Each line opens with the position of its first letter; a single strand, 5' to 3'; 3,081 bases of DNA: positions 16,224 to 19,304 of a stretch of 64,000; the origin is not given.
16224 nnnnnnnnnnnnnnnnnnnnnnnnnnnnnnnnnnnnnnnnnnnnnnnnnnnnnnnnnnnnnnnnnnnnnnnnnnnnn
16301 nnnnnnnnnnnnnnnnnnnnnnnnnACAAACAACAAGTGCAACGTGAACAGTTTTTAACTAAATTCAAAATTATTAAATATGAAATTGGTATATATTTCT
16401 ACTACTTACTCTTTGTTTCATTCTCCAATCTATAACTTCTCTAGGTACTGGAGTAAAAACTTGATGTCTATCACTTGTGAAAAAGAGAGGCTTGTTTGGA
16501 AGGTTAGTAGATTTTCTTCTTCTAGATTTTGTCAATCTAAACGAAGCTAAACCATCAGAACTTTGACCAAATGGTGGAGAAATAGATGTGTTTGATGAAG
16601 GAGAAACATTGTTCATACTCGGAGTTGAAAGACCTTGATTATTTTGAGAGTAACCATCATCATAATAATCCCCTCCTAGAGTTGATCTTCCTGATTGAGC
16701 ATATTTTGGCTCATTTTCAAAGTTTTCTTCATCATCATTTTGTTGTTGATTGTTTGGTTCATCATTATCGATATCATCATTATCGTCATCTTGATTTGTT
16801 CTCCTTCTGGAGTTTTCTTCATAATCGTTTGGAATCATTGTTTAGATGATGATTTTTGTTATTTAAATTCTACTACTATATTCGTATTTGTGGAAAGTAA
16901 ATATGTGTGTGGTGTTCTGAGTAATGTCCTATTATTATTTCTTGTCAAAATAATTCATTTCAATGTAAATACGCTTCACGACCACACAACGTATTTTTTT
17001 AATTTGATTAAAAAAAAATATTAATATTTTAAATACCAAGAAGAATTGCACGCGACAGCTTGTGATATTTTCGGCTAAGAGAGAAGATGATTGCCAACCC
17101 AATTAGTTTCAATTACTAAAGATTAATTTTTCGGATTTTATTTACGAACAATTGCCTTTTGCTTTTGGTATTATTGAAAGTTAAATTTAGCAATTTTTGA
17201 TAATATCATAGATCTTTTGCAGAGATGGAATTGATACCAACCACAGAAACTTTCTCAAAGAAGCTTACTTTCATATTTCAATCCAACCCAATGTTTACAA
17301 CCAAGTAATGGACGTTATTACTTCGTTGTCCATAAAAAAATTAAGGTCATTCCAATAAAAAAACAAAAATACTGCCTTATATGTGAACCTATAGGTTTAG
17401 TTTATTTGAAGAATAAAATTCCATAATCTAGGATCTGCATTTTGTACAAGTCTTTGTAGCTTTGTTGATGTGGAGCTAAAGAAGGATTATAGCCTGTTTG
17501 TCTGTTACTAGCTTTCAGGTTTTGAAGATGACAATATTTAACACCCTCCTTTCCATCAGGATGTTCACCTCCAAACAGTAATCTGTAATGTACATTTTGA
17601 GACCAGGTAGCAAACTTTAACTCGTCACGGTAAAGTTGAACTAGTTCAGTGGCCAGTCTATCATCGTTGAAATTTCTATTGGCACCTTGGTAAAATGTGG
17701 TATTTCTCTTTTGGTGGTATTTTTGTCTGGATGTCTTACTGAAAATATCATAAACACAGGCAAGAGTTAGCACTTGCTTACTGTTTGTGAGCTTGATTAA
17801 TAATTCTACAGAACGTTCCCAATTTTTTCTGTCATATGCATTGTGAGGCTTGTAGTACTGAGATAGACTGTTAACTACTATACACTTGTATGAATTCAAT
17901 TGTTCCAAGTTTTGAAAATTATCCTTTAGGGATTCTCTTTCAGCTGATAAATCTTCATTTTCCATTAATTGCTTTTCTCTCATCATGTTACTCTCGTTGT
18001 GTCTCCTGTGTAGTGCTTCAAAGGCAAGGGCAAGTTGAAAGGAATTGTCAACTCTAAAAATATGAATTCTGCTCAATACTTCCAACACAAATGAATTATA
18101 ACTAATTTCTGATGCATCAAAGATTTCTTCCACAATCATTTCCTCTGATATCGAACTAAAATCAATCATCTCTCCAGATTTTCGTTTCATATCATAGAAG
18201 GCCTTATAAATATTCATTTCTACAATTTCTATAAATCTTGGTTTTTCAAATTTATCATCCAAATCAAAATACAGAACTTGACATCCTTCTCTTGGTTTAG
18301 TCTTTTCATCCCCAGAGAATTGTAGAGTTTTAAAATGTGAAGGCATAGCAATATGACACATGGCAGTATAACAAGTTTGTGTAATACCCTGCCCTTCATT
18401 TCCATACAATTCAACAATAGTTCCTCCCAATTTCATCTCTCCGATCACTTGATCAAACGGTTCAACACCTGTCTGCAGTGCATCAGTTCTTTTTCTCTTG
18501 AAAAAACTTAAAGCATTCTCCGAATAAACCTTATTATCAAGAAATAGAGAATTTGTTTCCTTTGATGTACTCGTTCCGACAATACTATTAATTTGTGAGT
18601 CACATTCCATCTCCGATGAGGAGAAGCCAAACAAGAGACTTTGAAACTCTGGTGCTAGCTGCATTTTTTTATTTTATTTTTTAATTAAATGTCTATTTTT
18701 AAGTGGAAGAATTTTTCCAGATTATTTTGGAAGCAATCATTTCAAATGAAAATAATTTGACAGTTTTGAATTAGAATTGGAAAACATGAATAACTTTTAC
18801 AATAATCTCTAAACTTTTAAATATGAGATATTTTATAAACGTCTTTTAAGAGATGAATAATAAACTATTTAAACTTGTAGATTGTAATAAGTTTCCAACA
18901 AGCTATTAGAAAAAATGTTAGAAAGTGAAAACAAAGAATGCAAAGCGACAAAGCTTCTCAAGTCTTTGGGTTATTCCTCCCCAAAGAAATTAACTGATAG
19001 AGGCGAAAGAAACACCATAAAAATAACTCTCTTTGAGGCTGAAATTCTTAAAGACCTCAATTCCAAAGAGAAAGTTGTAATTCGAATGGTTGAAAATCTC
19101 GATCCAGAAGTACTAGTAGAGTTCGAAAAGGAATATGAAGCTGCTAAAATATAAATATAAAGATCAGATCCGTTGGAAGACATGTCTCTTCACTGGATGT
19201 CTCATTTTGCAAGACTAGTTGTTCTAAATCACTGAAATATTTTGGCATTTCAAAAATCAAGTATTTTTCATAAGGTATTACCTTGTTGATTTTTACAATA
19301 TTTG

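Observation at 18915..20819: Protein-kinase remnants spread over three frames and fused to a TPR protein (pseudokinase or decaying gene)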

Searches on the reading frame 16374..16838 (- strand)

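Call 23: search_protein_families(library=pfam, max_evalue=0.01, proteins=[P0002])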
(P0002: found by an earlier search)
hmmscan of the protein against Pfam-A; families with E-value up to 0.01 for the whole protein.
P0002 (465 aa): 3 families
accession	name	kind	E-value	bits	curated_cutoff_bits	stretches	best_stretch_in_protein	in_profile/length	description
PF00069.31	Pkinase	-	3.1e-14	53.4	31.7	1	47-232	20-195/263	Protein kinase domain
PF07714.23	PK_Tyr_Ser-Thr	-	5.6e-13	49.2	23.1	1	44-181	20-146/258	Protein tyrosine and serine/threonine kinase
PF17667.7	Pkinase_fungal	-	0.0038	16.4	24.1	1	147-182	303-337/387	Fungal protein kinase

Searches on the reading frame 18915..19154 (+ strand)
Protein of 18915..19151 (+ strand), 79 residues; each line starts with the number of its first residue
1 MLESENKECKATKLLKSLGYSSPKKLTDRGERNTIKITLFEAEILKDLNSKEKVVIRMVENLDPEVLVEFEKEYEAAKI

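Call 7: search_protein_families(library=pfam, max_evalue=10, proteins=[window:18915-19151:+])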
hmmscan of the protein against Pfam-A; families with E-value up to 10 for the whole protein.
seq(79 aa): 0 families
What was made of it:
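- Checked: It has no Pfam match (call 7).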

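Call 23: search_protein_families(library=pfam, max_evalue=0.01, proteins=[P0002])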
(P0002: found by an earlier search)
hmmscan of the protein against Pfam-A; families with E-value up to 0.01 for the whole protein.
P0002 (465 aa): 3 families
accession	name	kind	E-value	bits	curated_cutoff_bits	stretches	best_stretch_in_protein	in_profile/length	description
PF00069.31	Pkinase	-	3.1e-14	53.4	31.7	1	47-232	20-195/263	Protein kinase domain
PF07714.23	PK_Tyr_Ser-Thr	-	5.6e-13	49.2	23.1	1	44-181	20-146/258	Protein tyrosine and serine/threonine kinase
PF17667.7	Pkinase_fungal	-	0.0038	16.4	24.1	1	147-182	303-337/387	Fungal protein kinase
